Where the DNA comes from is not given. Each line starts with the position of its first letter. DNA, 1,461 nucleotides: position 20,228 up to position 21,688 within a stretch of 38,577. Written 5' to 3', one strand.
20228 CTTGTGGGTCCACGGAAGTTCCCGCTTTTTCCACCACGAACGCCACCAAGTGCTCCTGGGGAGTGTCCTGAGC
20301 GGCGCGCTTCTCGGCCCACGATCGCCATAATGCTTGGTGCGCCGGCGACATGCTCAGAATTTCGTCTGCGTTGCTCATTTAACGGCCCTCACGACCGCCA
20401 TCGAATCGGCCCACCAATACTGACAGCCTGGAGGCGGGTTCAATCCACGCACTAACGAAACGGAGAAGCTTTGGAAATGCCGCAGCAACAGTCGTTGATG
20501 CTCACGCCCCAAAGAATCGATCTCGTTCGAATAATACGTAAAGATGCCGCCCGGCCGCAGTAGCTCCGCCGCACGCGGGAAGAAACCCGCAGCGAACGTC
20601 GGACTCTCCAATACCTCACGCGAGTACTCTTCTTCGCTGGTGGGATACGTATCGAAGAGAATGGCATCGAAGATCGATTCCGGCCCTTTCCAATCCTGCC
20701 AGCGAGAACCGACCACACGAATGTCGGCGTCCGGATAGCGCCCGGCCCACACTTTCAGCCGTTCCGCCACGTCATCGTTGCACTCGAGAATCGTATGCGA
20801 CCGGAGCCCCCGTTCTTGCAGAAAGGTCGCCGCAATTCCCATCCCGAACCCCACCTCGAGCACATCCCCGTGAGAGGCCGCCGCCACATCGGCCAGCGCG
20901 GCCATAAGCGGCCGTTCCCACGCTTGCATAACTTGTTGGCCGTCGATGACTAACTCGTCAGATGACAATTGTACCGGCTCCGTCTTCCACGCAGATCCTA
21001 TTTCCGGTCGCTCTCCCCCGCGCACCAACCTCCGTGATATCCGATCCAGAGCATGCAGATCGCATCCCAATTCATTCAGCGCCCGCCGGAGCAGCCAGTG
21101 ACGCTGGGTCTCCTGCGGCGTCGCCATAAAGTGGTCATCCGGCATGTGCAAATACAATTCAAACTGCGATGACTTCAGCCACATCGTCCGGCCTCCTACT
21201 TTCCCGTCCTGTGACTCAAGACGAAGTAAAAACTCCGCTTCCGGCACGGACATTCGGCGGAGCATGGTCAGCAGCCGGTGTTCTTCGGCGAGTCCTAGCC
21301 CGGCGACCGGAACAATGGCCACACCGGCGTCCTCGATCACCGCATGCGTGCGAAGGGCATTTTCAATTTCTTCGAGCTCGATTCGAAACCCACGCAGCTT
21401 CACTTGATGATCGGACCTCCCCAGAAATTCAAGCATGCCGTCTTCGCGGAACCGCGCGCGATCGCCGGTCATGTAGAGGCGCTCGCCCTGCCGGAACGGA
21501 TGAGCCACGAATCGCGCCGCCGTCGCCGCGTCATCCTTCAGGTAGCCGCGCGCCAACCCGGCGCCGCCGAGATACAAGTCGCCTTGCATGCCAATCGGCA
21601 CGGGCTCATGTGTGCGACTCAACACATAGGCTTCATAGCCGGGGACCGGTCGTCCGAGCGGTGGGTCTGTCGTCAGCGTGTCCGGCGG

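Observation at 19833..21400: Adenylation domain interrupted by a GAMT-like methyltransferase and split into two proteins at an ATGA overlap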

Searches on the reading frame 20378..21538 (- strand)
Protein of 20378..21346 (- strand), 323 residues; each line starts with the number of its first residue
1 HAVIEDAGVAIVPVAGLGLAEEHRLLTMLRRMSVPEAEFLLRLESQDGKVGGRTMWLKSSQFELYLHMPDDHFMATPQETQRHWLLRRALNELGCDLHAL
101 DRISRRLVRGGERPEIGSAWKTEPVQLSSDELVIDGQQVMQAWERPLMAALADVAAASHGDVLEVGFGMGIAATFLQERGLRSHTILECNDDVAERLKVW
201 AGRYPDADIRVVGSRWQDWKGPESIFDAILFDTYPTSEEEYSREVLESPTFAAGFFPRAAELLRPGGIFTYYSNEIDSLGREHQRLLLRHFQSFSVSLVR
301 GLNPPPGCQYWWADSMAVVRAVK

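Call 8: search_solved_structures(query=window:20378-21346:-, max_evalue=1, show_alignments=3)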
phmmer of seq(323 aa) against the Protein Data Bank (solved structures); distinct sequences matched with E-value up to 1: 8.
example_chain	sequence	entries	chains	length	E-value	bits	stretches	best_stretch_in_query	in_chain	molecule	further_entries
1xcj_A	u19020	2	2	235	2.3e-29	105.5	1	115-273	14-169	Guanidinoacetate N-methyltransferase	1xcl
3orh_A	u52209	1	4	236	1.3e-27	99.8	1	118-273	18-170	Guanidinoacetate N-methyltransferase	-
1p1b_A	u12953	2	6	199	3.6e-26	95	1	136-273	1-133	Guanidinoacetate N-methyltransferase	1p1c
1khh_A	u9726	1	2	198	1.1e-25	93.4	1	138-273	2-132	Guanidinoacetate methyltransferase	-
3mx9_A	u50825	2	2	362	0.087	14.9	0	38-95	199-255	Protein scV3V2(G19S) | scV3V2(G19S)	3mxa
3lga_A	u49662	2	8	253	0.14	14.2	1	218-294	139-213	SAM-dependent methyltransferase | SAM-dependent methyltransferase, putative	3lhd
3mb5_A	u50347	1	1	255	0.15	14.1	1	218-294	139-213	SAM-dependent methyltransferase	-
4hgy_A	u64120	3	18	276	0.73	11.8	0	149-211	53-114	CcbJ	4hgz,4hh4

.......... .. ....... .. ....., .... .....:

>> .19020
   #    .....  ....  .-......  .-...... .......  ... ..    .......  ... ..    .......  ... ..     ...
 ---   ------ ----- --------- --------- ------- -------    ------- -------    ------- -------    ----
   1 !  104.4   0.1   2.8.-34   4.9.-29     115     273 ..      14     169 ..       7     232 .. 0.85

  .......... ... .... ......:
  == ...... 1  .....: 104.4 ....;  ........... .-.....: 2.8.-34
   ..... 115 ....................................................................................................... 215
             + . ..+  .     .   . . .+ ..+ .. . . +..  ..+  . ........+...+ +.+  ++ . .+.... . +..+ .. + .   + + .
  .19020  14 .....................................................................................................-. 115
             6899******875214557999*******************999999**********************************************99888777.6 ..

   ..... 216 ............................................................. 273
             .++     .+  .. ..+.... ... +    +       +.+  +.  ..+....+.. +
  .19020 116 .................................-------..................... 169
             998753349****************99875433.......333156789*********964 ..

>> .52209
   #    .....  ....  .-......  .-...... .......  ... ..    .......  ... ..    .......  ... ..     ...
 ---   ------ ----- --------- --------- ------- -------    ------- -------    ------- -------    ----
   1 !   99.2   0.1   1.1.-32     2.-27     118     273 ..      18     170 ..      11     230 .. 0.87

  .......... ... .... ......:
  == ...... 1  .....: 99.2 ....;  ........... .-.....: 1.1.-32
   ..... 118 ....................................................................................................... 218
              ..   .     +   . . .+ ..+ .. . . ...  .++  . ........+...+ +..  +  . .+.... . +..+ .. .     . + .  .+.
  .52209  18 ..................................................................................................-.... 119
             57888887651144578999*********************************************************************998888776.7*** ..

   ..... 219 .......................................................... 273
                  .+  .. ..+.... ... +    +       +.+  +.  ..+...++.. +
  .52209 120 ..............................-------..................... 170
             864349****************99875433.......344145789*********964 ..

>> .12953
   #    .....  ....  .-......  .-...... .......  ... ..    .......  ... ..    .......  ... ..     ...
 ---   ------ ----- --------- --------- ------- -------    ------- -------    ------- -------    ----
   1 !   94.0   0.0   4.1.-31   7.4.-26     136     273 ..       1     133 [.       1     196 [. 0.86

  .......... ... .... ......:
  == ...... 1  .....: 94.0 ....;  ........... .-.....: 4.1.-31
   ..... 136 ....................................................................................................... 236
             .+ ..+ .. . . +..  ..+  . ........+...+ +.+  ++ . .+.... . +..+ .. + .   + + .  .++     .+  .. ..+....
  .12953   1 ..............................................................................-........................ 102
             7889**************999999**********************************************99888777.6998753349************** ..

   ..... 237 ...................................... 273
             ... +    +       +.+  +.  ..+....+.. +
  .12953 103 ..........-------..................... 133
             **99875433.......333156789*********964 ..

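Call 9: search_protein_families(library=pfam, proteins=[window:20378-21346:-], max_evalue=10)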
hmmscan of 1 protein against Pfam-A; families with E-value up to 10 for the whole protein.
seq(323 aa): 4 families
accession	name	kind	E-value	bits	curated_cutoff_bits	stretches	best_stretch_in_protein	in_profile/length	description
PF13649.12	Methyltransf_25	-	0.0049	18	27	1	162-233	1-73/97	Methyltransferase domain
PF13489.12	Methyltransf_23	-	0.017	15.3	27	1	149-270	11-115/164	Methyltransferase domain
PF00398.26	RrnaAD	-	0.074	12.6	24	1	161-214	33-83/263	Ribosomal RNA adenine dimethylase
PF08241.18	Methyltransf_11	-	0.23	12.5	21.2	1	163-269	1-93/95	Methyltransferase domain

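Call 11: find_homologous_proteins(query=window:20378-21346:-)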
Query seq(323 aa) (323 aa): 414 proteins with E <= 0.001 among 8000 candidates; the best 120 are listed.
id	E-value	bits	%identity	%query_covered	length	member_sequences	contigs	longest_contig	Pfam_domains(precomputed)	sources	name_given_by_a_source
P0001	1.6e-148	512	86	79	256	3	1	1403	PF27704.1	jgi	jgi:guanidinoacetate N-methyltransferase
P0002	3.9e-113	396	64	83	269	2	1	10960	PF27704.1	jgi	jgi:SAM-dependent methyltransferase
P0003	1.0e-109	384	55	100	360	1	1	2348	PF27704.1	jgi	jgi:guanidinoacetate N-methyltransferase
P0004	1.5e-100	354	51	99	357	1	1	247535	PF27704.1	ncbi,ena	-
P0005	8.2e-98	345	52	94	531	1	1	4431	PF00501.35,PF27704.1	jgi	jgi:SAM-dependent methyltransferase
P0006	1.8e-97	344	51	95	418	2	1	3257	PF27704.1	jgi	jgi:hypothetical protein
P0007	8.4e-97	342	52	98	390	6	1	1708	PF27704.1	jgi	-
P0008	2.8e-96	340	50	100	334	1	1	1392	PF27704.1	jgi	jgi:predicted O-methyltransferase YrrM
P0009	3.4e-96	340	58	81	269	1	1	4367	PF27704.1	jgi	jgi:guanidinoacetate N-methyltransferase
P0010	2.6e-95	337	53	90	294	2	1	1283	PF27704.1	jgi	jgi:guanidinoacetate N-methyltransferase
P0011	2.4e-94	334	54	83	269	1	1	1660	PF27704.1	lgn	-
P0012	1.3e-92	328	56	82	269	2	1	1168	PF27704.1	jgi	jgi:guanidinoacetate N-methyltransferase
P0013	2.3e-92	327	57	82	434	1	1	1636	PF00501.35,PF27704.1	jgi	jgi:hypothetical protein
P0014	3.4e-92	327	49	96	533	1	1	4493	PF00501.35,PF27704.1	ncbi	ncbi:MAG: AMP-binding protein, partial [Acidobacteriota bacterium]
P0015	6.7e-92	326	47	98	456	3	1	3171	PF00501.35,PF27704.1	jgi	jgi:predicted O-methyltransferase YrrM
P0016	9.4e-92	325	49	97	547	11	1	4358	PF00501.35,PF27704.1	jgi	jgi:predicted O-methyltransferase YrrM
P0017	1.4e-91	325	55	83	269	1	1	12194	PF27704.1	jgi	jgi:guanidinoacetate N-methyltransferase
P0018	1.5e-90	321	56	82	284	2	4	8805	PF05175.21,PF27704.1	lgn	-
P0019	1.6e-90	321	56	81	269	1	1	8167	PF27704.1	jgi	jgi:guanidinoacetate N-methyltransferase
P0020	2.1e-90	321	56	82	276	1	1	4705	PF27704.1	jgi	-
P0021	2.2e-90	321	54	82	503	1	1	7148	PF00501.35,PF27704.1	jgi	jgi:hypothetical protein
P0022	1.3e-89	318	59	81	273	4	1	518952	PF27704.1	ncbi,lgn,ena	-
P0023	2.3e-89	318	55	83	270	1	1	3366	PF27704.1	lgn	-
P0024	3.4e-89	317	57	79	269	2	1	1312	PF27704.1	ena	-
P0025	3.7e-89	317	55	81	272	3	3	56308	PF27704.1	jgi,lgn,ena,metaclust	metaclust:\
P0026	3.8e-89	317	57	79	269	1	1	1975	PF27704.1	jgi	jgi:guanidinoacetate N-methyltransferase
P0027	4.1e-89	317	46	99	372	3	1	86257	PF27704.1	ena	-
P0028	4.7e-89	317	53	81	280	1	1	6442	PF27704.1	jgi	jgi:guanidinoacetate N-methyltransferase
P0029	5.3e-89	316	48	95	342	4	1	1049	PF27704.1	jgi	jgi:hypothetical protein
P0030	6.1e-89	316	53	82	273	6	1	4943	PF27704.1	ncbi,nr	ncbi:MAG TPA: class I SAM-dependent methyltransferase [Thermoanaerobaculia bacterium]|nr:class I SAM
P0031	7.5e-89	316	55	83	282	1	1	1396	PF27704.1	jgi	jgi:guanidinoacetate N-methyltransferase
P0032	8.2e-89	316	56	80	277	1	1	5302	PF27704.1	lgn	-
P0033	1.6e-88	315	53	81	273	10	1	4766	PF27704.1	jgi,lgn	jgi:guanidinoacetate N-methyltransferase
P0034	1.8e-88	315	54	83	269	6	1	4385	PF27704.1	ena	-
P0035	3.1e-88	314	57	81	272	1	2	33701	PF27704.1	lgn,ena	-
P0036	3.4e-88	314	55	80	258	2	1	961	PF27704.1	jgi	jgi:spermidine synthase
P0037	3.8e-88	314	52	82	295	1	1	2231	PF27704.1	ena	-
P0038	5.2e-88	313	57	79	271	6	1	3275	PF27704.1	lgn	-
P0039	5.5e-88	313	56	83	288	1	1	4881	PF27704.1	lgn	-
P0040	6.0e-88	313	56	79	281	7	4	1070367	PF27704.1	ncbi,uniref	ncbi:class I SAM-dependent methyltransferase [Micromonospora sediminicola]|uniref:class I SAM-depend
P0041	6.0e-88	313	46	99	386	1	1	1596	PF27704.1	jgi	jgi:guanidinoacetate N-methyltransferase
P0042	7.1e-88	313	53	84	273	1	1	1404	PF27704.1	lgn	-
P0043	1.2e-87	312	54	83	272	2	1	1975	PF27704.1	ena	-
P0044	1.6e-87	311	53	80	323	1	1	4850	PF27704.1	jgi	jgi:predicted O-methyltransferase YrrM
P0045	2.0e-87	311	57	79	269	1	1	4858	PF27704.1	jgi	jgi:guanidinoacetate N-methyltransferase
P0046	2.0e-87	311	56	78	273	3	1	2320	PF27704.1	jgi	jgi:guanidinoacetate N-methyltransferase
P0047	2.1e-87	311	53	83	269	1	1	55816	PF27704.1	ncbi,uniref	ncbi:hypothetical protein [Kitasatospora sp. NPDC085464]|uniref:hypothetical protein n=1 Tax=Kitasat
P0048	2.6e-87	311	55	82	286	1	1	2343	PF27704.1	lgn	-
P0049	3.2e-87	311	53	84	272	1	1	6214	PF27704.1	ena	-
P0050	3.8e-87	310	53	83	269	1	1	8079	PF27704.1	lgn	-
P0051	5.4e-87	310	51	81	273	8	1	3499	PF27704.1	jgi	jgi:guanidinoacetate N-methyltransferase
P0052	8.6e-87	309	55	81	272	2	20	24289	PF27704.1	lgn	-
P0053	1.3e-86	308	54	80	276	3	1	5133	PF27704.1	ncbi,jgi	jgi:guanidinoacetate N-methyltransferase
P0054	1.4e-86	308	55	80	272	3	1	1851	PF27704.1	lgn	-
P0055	1.6e-86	308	55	82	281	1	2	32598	PF27704.1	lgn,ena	-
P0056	1.9e-86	308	54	81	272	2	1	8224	PF27704.1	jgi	jgi:guanidinoacetate N-methyltransferase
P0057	2.2e-86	308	52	81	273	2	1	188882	PF27704.1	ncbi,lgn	-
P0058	3.0e-86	307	54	79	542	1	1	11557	PF00501.35,PF27704.1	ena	-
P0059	3.2e-86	307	52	81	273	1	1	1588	PF27704.1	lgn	-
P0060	3.7e-86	307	55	81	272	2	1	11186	PF27704.1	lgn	-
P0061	4.1e-86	307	52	82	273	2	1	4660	PF27704.1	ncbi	ncbi:MAG: class I SAM-dependent methyltransferase [Gemmatimonadaceae bacterium]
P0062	6.1e-86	306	51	84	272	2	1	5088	PF27704.1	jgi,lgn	jgi:hypothetical protein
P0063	6.6e-86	306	51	82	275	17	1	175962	PF27704.1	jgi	jgi:spermidine synthase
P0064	7.8e-86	306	51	82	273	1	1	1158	PF27704.1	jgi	jgi:guanidinoacetate N-methyltransferase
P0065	9.2e-86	306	55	81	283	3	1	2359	PF27704.1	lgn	-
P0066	9.9e-86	306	55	81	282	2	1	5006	PF27704.1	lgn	-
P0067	1.1e-85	305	50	82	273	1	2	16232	PF27704.1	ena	-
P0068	1.4e-85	305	50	82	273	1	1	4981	PF27704.1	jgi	jgi:guanidinoacetate N-methyltransferase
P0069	2.0e-85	305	52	82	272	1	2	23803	PF27704.1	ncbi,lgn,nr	ncbi:MAG: class I SAM-dependent methyltransferase [Oscillatoria sp. PMC 1068.18]|nr:class I SAM-depe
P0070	2.1e-85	305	53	82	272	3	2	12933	PF27704.1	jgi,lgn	jgi:guanidinoacetate N-methyltransferase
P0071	3.2e-85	304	53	79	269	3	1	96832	PF27704.1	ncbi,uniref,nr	ncbi:class I SAM-dependent methyltransferase [Micromonospora orduensis]|uniref:Class I SAM-dependent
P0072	3.3e-85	304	52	83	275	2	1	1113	PF27704.1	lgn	-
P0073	3.3e-85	304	50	82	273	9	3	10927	PF27704.1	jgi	jgi:guanidinoacetate N-methyltransferase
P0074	3.3e-85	304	54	83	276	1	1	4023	PF27704.1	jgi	jgi:guanidinoacetate N-methyltransferase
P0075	3.4e-85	304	50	82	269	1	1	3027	PF27704.1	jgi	jgi:SAM-dependent methyltransferase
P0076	3.6e-85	304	51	81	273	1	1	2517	PF27704.1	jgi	jgi:spermidine synthase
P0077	4.6e-85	303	53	81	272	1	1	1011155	PF27704.1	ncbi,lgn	ncbi:MAG: class I SAM-dependent methyltransferase [Polyangia bacterium]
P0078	4.7e-85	303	47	96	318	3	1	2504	PF27704.1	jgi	jgi:guanidinoacetate N-methyltransferase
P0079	6.1e-85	303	53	82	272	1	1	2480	PF27704.1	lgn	-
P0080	6.2e-85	303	53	81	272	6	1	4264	PF27704.1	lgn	-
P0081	7.3e-85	303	53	81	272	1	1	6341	PF27704.1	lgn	-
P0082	8.8e-85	302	51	83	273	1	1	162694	PF27704.1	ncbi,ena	-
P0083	9.1e-85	302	53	79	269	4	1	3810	PF27704.1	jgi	jgi:guanidinoacetate N-methyltransferase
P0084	1.3e-84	302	54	81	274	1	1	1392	PF27704.1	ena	-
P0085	1.3e-84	302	52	81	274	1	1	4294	PF27704.1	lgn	-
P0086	1.3e-84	302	53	83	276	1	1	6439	PF27704.1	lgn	-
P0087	2.0e-84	301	52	81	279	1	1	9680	PF27704.1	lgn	-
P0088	2.7e-84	301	57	74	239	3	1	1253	PF27704.1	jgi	jgi:guanidinoacetate N-methyltransferase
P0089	4.0e-84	300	52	86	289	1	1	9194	PF13649.13,PF08241.19,PF27704.1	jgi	jgi:SAM-dependent methyltransferase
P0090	4.2e-84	300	51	83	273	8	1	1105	PF27704.1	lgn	-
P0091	4.3e-84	300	52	77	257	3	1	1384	PF27704.1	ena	-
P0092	4.6e-84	300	49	81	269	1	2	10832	PF27704.1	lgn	-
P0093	4.8e-84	300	54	81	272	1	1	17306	PF27704.1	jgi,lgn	-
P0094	7.5e-84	299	53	83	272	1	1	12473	PF27704.1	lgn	-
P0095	9.4e-84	299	50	83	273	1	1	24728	PF27704.1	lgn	-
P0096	1.0e-83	299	47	93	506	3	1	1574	PF00501.35,PF27704.1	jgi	jgi:hypothetical protein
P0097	1.2e-83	299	52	83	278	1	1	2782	PF27704.1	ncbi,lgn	ncbi:MAG: class I SAM-dependent methyltransferase [Vicinamibacterales bacterium]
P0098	1.3e-83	299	53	81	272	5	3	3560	PF27704.1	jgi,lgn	jgi:guanidinoacetate N-methyltransferase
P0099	1.3e-83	299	50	83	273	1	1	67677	PF27704.1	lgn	-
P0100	1.7e-83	298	51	81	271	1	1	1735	PF27704.1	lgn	-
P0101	2.1e-83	298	53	78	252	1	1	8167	PF27704.1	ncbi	ncbi:MAG TPA: class I SAM-dependent methyltransferase, partial [Thermoanaerobaculia bacterium]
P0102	2.4e-83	298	48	84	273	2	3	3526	PF27704.1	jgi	jgi:guanidinoacetate N-methyltransferase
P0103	2.4e-83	298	57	78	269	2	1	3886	PF27704.1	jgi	jgi:spermidine synthase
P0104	2.5e-83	298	51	82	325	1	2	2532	PF27704.1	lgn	-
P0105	2.9e-83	297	52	81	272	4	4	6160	PF27704.1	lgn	-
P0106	3.6e-83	297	49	84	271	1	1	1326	PF27704.1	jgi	jgi:guanidinoacetate N-methyltransferase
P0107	4.0e-83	297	48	93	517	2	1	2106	PF00501.35,PF27704.1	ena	-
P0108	4.7e-83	297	52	81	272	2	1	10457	PF27704.1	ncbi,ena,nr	ncbi:MAG TPA: class I SAM-dependent methyltransferase [Polyangium sp.]|nr:class I SAM-dependent meth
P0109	5.4e-83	297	53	81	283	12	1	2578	PF27704.1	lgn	-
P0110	6.8e-83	296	50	82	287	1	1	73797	PF27704.1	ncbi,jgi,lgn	ncbi:MAG TPA: class I SAM-dependent methyltransferase [Candidatus Angelobacter sp.]|jgi:predicted O-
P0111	7.2e-83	296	50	82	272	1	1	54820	PF27704.1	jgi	jgi:spermidine synthase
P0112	9.0e-83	296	50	81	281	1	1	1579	PF27704.1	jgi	jgi:spermidine synthase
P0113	1.4e-82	295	50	82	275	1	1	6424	PF27704.1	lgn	-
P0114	2.6e-82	294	49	82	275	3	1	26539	PF27704.1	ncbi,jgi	ncbi:MAG TPA: class I SAM-dependent methyltransferase [Kofleriaceae bacterium]|jgi:guanidinoacetate 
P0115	3.0e-82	294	53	82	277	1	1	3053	PF27704.1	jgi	jgi:guanidinoacetate N-methyltransferase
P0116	3.0e-82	294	50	82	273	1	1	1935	PF27704.1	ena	-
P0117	3.4e-82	294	53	80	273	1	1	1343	PF27704.1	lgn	-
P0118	4.3e-82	294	50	84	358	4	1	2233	PF00550.32,PF27704.1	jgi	jgi:protein-L-isoaspartate O-methyltransferase/acyl carrier protein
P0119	4.5e-82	294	48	83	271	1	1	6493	PF27704.1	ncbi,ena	-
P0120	7.1e-82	293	52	82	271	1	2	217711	PF27704.1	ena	-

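Call 14: find_encoding_contigs(protein=P0058, flank=6000, max_places=3)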
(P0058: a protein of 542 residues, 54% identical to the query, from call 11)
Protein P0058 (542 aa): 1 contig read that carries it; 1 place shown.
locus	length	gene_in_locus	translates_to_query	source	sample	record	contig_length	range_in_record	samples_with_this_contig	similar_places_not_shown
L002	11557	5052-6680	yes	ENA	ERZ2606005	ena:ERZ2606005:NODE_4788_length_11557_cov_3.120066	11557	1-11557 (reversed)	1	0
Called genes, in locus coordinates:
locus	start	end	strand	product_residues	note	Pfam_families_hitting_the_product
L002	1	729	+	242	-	?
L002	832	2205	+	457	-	PF13561:adh_short_C2 (faint), PF00106:adh_short (faint), PF08659:KR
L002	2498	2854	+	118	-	PF00550:PP-binding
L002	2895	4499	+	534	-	PF00668:Condensation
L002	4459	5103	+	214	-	PF00501:AMP-binding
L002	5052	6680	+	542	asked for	PF00501:AMP-binding, PF27704:GuanidinoAc_N-MeTrfase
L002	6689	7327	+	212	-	PF00550:PP-binding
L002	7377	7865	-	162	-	-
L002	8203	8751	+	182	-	PF00975:Thioesterase, PF12697:Abhydrolase_6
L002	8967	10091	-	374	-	PF13384:HTH_23, PF13518:HTH_28 (faint), PF13551:HTH_29, PF13565:HTH_32, PF13358:DDE_3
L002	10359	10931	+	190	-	PF14235:DUF4337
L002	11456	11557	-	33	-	?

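Call 15: find_encoding_contigs(protein=P0004, flank=10000, max_places=3)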
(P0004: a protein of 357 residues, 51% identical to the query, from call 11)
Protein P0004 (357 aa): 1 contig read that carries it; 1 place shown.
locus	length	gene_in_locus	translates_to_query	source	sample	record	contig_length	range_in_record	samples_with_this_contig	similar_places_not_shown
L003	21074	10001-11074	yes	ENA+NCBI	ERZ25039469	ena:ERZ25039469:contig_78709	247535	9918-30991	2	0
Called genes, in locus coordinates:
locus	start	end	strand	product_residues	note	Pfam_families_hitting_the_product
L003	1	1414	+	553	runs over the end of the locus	PF08245:Mur_ligase_M, PF02875:Mur_ligase_C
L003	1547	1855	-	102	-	-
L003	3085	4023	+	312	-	PF00082:Peptidase_S8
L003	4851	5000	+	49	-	-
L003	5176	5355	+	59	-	-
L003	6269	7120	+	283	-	PF00975:Thioesterase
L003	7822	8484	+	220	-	PF00668:Condensation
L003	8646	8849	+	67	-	-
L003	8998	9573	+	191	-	PF00501:AMP-binding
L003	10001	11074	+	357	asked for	PF27704:GuanidinoAc_N-MeTrfase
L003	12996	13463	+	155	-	-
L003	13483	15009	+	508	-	PF00550:PP-binding, PF00109:ketoacyl-synt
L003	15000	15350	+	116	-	PF02801:Ketoacyl-synt_C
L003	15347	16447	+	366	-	PF16197:KAsynt_C_assoc, PF22336:RhiE-like_linker, PF22621:CurL-like_PKS_C, PF00698:Acyl_transf_1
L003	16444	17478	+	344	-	PF21394:Beta-ketacyl_N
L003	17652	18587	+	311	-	PF00106:adh_short (weak), PF08659:KR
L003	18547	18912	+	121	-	PF00550:PP-binding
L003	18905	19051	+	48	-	-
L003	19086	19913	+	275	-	PF13489:Methyltransf_23, PF01209:Ubie_methyltran, PF05175:MTS (weak), PF07021:MetW (weak), PF13847:Methyltransf_31, PF08241:Methyltransf_11, PF08242:Methyltransf_12, PF13649:Methyltransf_25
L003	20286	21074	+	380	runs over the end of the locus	PF00668:Condensation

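Call 16: find_encoding_contigs(protein=P0027, flank=10000, max_places=3)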
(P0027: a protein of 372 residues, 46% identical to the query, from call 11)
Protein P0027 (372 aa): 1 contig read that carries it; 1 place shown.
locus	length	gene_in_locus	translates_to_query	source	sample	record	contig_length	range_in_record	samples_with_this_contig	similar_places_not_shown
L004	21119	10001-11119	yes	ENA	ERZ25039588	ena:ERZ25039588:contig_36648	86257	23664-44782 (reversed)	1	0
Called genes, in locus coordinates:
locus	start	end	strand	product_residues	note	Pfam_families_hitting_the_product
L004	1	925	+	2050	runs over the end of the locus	PF18563:TubC_N, PF00668:Condensation, PF00501:AMP-binding, PF13193:AMP-binding_C, PF00550:PP-binding, PF00668:Condensation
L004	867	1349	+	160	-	-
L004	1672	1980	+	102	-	PF06368:Met_asp_mut_E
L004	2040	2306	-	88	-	-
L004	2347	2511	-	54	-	-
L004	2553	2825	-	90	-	-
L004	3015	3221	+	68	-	-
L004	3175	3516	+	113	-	PF13522:GATase_6, PF13537:GATase_7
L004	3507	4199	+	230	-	PF00733:Asn_synthase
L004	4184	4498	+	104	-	PF00733:Asn_synthase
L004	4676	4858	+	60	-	-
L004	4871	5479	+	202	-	PF01177:Asp_Glu_race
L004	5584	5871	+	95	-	PF00501:AMP-binding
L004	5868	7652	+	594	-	PF00501:AMP-binding, PF13193:AMP-binding_C, PF00550:PP-binding, PF00668:Condensation (weak)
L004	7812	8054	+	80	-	PF00668:Condensation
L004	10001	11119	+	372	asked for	PF27704:GuanidinoAc_N-MeTrfase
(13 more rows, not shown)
